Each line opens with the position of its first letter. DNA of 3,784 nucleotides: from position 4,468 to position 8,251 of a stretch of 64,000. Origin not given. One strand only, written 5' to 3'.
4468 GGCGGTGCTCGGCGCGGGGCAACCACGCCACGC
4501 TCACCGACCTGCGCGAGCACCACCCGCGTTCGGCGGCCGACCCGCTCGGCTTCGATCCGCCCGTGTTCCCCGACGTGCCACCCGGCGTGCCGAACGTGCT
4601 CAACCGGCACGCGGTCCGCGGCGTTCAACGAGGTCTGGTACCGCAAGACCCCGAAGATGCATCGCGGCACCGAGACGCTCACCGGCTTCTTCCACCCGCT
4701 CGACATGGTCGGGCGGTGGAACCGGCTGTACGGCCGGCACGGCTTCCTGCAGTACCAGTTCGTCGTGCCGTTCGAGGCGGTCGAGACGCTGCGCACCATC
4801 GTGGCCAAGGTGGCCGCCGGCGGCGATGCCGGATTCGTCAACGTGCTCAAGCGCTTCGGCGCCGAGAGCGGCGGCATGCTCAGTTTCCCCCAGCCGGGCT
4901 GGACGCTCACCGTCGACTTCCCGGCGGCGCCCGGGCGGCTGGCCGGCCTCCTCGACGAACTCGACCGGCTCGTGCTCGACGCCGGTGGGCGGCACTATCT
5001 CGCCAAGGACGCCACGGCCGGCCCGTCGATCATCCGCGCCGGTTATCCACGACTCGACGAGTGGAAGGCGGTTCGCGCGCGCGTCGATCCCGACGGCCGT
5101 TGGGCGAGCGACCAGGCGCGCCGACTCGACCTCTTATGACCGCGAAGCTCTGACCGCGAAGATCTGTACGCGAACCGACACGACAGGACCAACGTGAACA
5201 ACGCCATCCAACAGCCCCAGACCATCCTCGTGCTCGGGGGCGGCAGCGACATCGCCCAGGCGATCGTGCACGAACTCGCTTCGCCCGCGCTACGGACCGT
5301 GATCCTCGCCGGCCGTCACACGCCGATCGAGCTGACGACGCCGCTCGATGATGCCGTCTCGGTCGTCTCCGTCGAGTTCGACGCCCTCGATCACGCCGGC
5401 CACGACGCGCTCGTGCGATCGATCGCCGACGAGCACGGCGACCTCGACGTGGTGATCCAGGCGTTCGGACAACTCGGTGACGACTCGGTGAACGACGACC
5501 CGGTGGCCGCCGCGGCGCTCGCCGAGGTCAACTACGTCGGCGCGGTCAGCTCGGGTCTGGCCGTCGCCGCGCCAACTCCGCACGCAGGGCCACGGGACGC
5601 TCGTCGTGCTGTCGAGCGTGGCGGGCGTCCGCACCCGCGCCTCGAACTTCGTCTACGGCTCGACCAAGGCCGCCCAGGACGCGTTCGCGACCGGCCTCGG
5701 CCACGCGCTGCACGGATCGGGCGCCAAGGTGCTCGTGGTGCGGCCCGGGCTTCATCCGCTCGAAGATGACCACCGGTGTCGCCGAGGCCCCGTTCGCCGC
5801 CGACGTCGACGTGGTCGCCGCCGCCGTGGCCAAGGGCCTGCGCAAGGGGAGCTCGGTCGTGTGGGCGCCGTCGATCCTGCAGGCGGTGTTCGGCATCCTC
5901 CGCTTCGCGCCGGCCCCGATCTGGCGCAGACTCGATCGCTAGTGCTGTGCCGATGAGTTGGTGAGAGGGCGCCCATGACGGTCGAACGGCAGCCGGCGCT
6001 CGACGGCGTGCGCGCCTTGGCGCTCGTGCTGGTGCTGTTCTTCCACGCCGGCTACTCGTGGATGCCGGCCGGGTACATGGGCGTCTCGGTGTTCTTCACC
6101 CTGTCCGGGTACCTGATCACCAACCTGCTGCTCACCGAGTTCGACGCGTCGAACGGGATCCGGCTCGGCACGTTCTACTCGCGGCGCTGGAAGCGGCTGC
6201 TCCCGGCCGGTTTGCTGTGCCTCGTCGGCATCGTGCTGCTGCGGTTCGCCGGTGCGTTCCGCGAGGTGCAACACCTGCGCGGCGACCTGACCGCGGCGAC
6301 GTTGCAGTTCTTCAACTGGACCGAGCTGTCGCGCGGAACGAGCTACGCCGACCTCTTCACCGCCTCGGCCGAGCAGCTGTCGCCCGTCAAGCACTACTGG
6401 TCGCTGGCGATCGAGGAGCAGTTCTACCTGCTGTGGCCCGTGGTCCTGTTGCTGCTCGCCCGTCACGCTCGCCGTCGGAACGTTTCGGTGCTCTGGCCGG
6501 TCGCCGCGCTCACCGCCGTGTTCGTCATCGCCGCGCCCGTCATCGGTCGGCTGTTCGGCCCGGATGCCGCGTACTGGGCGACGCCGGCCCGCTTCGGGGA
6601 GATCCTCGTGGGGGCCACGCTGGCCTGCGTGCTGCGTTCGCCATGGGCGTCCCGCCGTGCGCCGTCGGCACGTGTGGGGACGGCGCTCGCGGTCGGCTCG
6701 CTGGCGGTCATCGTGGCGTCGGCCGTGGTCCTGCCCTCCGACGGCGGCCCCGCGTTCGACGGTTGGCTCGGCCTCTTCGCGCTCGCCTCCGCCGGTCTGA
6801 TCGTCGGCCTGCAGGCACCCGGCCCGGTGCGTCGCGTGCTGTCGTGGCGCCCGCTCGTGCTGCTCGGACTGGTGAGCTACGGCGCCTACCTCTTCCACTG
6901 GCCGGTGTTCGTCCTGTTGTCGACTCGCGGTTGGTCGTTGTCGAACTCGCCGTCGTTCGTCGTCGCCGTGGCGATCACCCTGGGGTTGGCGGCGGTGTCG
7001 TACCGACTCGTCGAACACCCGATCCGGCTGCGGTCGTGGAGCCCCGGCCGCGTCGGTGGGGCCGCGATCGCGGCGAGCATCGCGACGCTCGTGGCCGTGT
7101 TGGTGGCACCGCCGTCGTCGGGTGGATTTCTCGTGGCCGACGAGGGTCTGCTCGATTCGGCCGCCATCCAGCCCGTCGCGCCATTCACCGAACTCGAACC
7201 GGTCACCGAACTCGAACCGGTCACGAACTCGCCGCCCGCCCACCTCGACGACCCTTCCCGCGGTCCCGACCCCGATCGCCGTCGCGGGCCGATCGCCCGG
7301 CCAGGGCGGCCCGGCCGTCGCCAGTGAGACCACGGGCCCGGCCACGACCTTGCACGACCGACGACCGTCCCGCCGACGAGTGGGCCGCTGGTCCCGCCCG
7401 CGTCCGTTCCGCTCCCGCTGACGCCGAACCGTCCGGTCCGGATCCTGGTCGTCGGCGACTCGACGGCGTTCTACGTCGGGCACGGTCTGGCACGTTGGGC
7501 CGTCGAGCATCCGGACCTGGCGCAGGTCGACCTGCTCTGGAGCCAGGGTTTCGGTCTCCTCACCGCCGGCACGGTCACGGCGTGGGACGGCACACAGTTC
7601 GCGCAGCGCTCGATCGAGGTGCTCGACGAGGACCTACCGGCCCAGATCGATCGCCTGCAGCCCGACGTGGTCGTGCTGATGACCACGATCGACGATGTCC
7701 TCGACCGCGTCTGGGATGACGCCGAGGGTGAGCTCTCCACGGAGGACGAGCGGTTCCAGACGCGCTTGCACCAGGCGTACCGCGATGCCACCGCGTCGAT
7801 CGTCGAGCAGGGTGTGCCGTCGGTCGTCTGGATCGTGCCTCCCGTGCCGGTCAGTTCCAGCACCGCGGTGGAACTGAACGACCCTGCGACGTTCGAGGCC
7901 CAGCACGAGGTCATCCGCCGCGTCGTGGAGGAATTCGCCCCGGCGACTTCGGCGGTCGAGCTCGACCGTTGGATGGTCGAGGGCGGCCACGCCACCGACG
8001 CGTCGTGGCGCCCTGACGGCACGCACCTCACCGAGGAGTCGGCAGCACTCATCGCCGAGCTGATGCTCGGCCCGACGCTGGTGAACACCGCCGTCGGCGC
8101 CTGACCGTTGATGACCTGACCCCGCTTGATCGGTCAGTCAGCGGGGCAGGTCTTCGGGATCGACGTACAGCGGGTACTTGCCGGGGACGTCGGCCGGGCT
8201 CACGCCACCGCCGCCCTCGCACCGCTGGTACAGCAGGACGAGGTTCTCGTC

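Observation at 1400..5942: Complete DPA (decaprenyl-phospho-arabinose) donor pathway in one co-directional block with two extra enzymes embedded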

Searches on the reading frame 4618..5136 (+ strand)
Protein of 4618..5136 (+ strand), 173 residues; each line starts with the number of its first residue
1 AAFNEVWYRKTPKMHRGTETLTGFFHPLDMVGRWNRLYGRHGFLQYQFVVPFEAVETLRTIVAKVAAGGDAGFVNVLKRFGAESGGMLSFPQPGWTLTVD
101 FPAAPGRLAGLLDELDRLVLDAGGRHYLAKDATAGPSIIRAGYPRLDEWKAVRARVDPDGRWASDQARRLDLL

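Call 9: find_related_loci(query=window:4618-5136:+, collection=genome_contigs, flank=10000)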
Query seq(173 aa) (173 aa) in genome_contigs; peptide patterns used: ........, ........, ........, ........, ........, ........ (x = any residue, [..] = any of these).
599 stretches matched a pattern (row limit reached: there are more); 486 encode a relative of the query (tblastn E <= 1e-3); the best 80 are kept; 80 distinct loci.
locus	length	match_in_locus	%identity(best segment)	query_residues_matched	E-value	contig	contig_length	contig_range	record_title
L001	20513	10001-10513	96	3-173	3e-110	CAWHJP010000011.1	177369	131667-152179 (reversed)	MAG: Ilumatobacteraceae bacterium isolate MFD02840.bin.2.93 genome assembly, contig: contig_31238, whole genome shotgun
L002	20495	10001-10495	94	3-167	1e-104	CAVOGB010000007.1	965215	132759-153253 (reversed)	MAG: Ilumatobacteraceae bacterium isolate MFD10113.bin.2.197 genome assembly, contig: contig_5531, whole genome shotgun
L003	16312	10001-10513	88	3-173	2e-91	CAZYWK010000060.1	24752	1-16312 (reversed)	MAG TPA_asm: uncultured Ilumatobacteraceae bacterium isolate SRP344714_co2_40 genome assembly, contig: NODE_5125_length_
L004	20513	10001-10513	76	3-173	5e-87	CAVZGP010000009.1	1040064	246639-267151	MAG: Ilumatobacteraceae bacterium isolate MFD04716.bin.1.59 genome assembly, contig: contig_157, whole genome shotgun se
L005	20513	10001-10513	78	2-172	1e-86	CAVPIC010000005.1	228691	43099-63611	MAG: Ilumatobacteraceae bacterium isolate MFD09964.bin.2.103 genome assembly, contig: contig_3509, whole genome shotgun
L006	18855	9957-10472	75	2-173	2e-86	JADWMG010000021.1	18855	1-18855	MAG: Actinomycetota bacterium isolate Sva-07 scaffold_513, whole genome shotgun sequence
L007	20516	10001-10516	75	2-173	4e-86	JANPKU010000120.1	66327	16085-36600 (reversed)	MAG: Actinomycetes bacterium isolate VAR_61_metabat_177 VAR_61_k141_1296305, whole genome shotgun sequence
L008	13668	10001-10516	76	2-173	2e-85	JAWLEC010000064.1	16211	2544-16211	MAG: Ilumatobacteraceae bacterium isolate 20BLK6-1.bin.41 NODE_3570_length_16211_cov_4.667763, whole genome shotgun sequ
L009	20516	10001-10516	73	2-173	7e-84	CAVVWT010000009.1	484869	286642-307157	MAG: Ilumatobacteraceae bacterium isolate MFD09779.bin.1.209 genome assembly, contig: contig_45229, whole genome shotgun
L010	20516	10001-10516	73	2-173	6e-84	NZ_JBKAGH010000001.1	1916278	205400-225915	MAG: Ilumatobacter sp. isolate Ske_MAG21 Ske_MAG21_0001, whole genome shotgun sequence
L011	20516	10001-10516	73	2-173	2e-83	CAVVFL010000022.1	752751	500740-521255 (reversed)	MAG: Ilumatobacteraceae bacterium isolate MFD04716.bin.2.315 genome assembly, contig: contig_4054, whole genome shotgun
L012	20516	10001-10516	74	2-173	2e-83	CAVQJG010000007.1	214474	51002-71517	MAG: Ilumatobacteraceae bacterium isolate MFD09779.bin.2.137 genome assembly, contig: contig_17943, whole genome shotgun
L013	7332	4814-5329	72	2-173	2e-83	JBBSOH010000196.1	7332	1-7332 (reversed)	MAG: Acidimicrobiales bacterium isolate LS6_sbin.24 LS6_sbin.24_K_1621530_L_7332_cov_13.7847, whole genome shotgun seque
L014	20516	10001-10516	72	2-173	2e-83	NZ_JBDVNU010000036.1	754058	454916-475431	MAG: Ilumatobacter sp. isolate CB.66.M.B5_19_16 CB_66_M_B5_19_16_000000000036, whole genome shotgun sequence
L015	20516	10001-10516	73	2-173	3e-83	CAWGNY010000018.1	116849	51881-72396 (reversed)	MAG: Ilumatobacteraceae bacterium isolate MFD09779.bin.1.207 genome assembly, contig: contig_75427, whole genome shotgun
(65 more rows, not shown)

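Call 19: search_protein_families(library=ncbifam, max_evalue=0.001, proteins=[L003:12286-14109:-])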
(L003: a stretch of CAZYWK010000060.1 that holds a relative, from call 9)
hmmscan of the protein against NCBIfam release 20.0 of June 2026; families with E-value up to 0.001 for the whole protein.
L003:12286-14109:- (608 aa): 1 family
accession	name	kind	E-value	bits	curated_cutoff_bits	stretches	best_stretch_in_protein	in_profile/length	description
NF047440.1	LA3751_2_3_fam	subfamily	2.7e-05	23.2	200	1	113-242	89-222/460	LA_3751/LA_3752 family putative glycosyltransferase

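Call 20: search_protein_families(library=pfam, max_evalue=0.001, proteins=[L003:12286-14109:-])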
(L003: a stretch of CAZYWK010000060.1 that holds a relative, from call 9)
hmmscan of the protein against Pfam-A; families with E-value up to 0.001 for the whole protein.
L003:12286-14109:- (608 aa): 1 family
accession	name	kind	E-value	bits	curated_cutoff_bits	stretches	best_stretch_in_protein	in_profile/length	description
PF13231.12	PMT_2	-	2.5e-07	31.5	26.1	1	112-257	9-158/160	Dolichyl-phosphate-mannose-protein mannosyltransferase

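Call 53: search_solved_structures(query=L003:12286-14109:-, max_evalue=1)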
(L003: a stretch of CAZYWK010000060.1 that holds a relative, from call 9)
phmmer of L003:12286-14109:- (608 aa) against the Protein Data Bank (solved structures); distinct sequences matched with E-value up to 1: 0.

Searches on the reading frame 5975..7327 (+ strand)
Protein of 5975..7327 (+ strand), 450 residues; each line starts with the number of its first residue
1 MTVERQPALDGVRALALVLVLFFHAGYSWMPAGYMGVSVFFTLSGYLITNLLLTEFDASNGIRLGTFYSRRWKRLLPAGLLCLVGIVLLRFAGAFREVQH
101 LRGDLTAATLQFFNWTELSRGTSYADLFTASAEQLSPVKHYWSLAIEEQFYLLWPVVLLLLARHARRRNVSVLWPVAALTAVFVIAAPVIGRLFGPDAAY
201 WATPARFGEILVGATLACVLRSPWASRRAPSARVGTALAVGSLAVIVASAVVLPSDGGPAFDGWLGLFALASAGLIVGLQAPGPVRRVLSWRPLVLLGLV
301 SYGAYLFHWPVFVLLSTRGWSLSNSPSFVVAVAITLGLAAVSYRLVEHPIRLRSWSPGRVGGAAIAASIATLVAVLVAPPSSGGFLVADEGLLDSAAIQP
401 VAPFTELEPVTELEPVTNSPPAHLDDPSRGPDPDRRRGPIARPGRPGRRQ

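Call 19: search_protein_families(library=ncbifam, max_evalue=0.001, proteins=[window:5975-7324:+])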
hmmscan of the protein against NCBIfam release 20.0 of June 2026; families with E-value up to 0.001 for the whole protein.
window:5975-7324:+ (450 aa): 1 family
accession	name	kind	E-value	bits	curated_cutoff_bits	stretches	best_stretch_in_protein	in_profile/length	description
NF058601.1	ActlTfSucTMsmeg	equivalog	1.6e-24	86.4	1275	1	8-361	34-391/723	acetyltransferase SucT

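Call 20: search_protein_families(library=pfam, max_evalue=0.001, proteins=[window:5975-7324:+])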
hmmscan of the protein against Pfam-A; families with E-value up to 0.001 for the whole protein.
window:5975-7324:+ (450 aa): 1 family
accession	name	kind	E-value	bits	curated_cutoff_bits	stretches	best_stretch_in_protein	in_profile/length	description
PF01757.29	Acyl_transf_3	-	4.9e-29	101.9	31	1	8-343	3-325/326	Acyltransferase domain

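Call 42: find_encoding_contigs(protein=window:5975-7327:+, flank=3000, max_places=3)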
Protein window:5975-7327:+ (450 aa): no gene with exactly this product is on record in the collection.

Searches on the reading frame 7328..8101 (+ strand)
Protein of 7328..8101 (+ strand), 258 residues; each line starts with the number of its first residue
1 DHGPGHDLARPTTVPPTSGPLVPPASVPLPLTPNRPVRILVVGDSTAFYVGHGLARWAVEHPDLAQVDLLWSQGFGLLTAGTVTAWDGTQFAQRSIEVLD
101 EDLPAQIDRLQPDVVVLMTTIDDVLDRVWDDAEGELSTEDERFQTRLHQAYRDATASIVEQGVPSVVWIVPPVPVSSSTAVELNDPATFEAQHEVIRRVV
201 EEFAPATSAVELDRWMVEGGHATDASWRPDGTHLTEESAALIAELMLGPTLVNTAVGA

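Call 19: search_protein_families(library=ncbifam, max_evalue=0.001, proteins=[window:7328-8101:+])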
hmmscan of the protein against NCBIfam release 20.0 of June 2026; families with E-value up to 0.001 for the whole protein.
window:7328-8101:+ (258 aa): 0 families

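Call 20: search_protein_families(library=pfam, max_evalue=0.001, proteins=[window:7328-8101:+])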
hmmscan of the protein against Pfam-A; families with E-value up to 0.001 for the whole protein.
window:7328-8101:+ (258 aa): 3 families
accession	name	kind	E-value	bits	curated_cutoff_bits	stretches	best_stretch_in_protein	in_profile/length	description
PF19040.6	SGNH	-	3.3e-07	30.7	27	1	35-246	22-246/248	SGNH domain (fused to AT3 domains)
PF13472.12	Lipase_GDSL_2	-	4.3e-07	31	32.9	1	42-238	2-175/178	GDSL-like Lipase/Acylhydrolase family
PF04311.20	DUF459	-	5.9e-07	29.5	27.2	1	38-244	1-192/197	Protein of unknown function (DUF459)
